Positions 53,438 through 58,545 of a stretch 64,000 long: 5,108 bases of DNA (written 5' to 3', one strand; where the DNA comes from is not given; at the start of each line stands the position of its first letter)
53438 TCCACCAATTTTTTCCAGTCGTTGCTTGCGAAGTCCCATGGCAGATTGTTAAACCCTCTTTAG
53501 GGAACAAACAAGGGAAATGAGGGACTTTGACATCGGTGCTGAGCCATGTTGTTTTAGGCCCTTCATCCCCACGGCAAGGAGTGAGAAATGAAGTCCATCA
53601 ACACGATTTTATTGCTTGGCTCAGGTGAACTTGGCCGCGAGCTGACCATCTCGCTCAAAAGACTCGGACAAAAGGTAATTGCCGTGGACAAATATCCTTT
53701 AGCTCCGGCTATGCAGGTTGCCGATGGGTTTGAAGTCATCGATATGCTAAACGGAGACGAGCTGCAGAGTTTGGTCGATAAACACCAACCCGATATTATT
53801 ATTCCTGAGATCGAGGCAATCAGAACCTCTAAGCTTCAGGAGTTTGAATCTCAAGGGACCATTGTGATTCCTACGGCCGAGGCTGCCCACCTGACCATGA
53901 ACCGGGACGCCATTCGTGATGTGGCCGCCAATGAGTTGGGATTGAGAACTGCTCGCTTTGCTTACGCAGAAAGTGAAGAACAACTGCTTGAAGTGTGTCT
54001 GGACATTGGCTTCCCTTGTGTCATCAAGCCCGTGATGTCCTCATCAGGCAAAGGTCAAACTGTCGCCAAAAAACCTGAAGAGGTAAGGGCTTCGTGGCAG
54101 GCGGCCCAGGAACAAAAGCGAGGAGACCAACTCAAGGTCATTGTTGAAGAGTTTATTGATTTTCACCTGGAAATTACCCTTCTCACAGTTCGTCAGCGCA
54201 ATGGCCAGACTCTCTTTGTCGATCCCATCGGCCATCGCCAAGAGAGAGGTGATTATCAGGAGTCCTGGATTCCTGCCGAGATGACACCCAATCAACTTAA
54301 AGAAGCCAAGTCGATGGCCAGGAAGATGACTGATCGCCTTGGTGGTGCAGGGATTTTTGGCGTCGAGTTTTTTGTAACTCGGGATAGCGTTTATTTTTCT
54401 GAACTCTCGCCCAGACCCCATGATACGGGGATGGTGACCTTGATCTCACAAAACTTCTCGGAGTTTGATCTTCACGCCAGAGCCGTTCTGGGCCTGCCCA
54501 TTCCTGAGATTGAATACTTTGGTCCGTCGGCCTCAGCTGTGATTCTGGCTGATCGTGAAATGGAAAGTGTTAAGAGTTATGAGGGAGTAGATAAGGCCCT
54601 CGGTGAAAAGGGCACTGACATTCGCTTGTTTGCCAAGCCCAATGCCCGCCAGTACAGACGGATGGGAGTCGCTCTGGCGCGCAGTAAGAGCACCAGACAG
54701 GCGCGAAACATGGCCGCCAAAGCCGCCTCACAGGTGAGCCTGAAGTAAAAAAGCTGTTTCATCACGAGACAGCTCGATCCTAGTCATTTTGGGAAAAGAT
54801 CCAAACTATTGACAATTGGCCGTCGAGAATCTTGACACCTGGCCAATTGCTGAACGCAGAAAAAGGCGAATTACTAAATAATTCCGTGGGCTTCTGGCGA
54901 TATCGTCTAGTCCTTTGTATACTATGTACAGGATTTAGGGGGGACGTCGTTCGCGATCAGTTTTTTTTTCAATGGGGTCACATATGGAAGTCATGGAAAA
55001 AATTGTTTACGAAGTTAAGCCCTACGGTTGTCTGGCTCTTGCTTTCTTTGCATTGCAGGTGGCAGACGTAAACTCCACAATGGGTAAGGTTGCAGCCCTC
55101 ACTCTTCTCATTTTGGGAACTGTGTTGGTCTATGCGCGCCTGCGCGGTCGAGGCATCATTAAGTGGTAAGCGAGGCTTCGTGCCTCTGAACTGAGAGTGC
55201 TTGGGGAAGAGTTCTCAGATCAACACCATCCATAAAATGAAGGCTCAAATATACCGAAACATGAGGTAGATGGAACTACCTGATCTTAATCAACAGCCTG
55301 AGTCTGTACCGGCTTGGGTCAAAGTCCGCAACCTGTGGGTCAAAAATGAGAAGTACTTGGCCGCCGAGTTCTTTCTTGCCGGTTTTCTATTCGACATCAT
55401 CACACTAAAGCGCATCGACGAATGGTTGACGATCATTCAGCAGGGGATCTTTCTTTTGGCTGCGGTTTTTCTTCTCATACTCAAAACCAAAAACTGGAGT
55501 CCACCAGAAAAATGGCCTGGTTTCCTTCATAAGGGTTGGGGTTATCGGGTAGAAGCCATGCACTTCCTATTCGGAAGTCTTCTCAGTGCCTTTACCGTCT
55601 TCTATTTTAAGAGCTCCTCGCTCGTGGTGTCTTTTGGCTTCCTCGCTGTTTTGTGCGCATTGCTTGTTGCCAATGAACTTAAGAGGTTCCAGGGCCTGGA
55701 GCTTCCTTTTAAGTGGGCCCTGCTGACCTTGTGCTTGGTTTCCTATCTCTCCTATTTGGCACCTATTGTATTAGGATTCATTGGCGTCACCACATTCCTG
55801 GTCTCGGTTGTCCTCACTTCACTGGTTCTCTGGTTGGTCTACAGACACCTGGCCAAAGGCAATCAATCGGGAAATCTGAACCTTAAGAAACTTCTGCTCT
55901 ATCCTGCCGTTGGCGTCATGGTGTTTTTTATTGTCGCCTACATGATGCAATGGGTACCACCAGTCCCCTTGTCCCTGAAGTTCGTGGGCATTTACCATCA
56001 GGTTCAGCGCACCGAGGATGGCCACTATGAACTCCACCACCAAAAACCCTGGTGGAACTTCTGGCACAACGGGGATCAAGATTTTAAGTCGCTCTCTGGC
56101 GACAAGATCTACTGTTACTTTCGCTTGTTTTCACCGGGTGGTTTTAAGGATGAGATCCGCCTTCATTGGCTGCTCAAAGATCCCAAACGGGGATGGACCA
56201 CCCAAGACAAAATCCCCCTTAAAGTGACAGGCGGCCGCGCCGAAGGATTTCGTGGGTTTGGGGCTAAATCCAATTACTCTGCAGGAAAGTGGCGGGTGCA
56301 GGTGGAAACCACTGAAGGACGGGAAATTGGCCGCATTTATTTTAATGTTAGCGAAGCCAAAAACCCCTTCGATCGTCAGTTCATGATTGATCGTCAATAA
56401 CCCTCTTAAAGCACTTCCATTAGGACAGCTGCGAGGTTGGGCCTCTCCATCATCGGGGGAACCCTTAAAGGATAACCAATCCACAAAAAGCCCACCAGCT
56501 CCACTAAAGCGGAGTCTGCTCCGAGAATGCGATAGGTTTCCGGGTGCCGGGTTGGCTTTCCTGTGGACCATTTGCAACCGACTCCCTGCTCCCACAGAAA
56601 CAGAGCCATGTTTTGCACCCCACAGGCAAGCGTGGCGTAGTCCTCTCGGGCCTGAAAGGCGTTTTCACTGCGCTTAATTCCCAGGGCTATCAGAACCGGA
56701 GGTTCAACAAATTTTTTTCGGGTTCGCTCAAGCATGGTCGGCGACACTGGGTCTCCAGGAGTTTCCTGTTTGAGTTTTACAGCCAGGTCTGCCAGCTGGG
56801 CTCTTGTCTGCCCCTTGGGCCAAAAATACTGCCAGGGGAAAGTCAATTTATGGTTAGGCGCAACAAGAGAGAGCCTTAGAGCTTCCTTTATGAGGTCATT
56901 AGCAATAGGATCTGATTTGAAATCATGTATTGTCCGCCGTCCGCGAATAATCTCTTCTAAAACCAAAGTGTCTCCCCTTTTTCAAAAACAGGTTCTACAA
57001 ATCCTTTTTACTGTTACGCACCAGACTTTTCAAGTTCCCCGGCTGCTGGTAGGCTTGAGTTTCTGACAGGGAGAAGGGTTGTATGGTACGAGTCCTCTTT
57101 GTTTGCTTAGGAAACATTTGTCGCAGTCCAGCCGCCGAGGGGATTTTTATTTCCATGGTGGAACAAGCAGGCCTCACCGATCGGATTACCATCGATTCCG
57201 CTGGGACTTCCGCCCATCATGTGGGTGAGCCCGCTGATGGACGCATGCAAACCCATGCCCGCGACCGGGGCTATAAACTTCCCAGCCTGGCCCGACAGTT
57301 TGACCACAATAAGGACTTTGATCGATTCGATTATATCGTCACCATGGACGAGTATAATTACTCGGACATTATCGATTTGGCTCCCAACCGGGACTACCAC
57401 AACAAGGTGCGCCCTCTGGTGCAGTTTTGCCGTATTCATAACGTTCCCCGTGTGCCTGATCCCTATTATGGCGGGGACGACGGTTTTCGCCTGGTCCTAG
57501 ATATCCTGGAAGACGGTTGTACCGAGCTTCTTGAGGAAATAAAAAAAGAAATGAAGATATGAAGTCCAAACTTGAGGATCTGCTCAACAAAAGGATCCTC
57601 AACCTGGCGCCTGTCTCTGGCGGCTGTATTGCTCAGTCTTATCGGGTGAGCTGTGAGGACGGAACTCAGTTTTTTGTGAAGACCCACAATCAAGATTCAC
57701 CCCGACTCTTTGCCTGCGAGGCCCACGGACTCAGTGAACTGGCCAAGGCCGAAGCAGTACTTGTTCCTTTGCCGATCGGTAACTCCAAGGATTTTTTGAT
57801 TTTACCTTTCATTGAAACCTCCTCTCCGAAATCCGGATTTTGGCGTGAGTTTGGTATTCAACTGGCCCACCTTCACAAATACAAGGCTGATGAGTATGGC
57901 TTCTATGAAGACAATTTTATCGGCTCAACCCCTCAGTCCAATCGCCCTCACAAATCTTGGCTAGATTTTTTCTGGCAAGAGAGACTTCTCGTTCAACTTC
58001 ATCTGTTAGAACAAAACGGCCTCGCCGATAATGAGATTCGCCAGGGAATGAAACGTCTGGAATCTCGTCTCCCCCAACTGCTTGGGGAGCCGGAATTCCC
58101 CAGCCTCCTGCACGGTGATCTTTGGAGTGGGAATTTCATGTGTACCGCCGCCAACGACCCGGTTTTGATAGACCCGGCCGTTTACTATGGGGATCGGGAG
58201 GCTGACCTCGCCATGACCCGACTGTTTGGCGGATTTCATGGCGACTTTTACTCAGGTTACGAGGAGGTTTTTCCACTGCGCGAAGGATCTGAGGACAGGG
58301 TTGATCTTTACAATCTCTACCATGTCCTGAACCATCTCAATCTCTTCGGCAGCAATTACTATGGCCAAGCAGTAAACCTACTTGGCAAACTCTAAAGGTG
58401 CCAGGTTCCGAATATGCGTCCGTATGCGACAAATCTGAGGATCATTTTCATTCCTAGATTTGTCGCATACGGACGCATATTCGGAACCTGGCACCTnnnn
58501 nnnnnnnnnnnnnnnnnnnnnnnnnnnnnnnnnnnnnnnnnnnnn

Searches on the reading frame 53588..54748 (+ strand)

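Call 80: search_protein_families(library=pfam, proteins=[window:53588-54748:+], max_evalue=0.0001)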
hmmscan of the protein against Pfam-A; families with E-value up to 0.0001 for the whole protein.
window:53588-54748:+ (386 aa): 9 families
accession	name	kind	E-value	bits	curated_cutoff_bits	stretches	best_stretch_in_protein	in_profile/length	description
PF02222.28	ATP-grasp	-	2.3e-60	203.7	27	1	114-293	3-179/179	ATP-grasp domain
PF21244.3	PurT_C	-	3.8e-22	78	26.7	1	314-383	1-68/68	PurT, C-terminal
PF02786.22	CPSase_L_D2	-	1.4e-11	44.8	19.8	1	113-276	8-179/211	Carbamoyl-phosphate synthase L chain, ATP binding domain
PF07478.18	Dala_Dala_lig_C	-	5.1e-11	42.9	24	1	128-278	23-177/204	D-ala D-ala ligase C-terminus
PF22660.2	RS_preATP-grasp-like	-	4.3e-10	40.3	27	1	5-100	2-94/98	Ribonucleotide synthetase preATP-grasp domain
PF21360.3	PylC-like_N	-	1.2e-06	29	27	1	7-90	1-92/96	PylC-like, N-terminal domain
PF01071.24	GARS_A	-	2.4e-05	24.7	27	1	115-201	11-99/194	Phosphoribosylglycinamide synthetase, ATP-grasp (A) domain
PF08443.16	RimK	-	3.3e-05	24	21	0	121-281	18-171/188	RimK-like ATP-grasp domain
PF02655.19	ATP-grasp_3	-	3.4e-05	24.4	23.2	1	141-278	31-158/160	ATP-grasp domain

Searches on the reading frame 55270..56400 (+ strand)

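Call 80: search_protein_families(library=pfam, proteins=[window:55270-56400:+], max_evalue=0.0001)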
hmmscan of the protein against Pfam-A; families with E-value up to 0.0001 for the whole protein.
window:55270-56400:+ (376 aa): 1 family
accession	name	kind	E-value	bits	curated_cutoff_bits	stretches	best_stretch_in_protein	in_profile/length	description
PF11141.13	DUF2914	-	1.6e-13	50.5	23.6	1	294-360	2-62/62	Protein of unknown function (DUF2914)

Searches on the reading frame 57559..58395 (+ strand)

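Call 80: search_protein_families(library=pfam, proteins=[window:57559-58395:+], max_evalue=0.0001)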
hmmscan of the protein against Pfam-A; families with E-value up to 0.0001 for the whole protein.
window:57559-58395:+ (278 aa): 2 families
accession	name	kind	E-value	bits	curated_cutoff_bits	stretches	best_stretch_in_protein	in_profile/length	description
PF03881.20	Fructosamin_kin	-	2.4e-86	290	22.4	1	12-277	18-284/288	Fructosamine kinase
PF01636.29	APH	-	3.4e-16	60.2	23.2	1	16-221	2-210/239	Phosphotransferase enzyme family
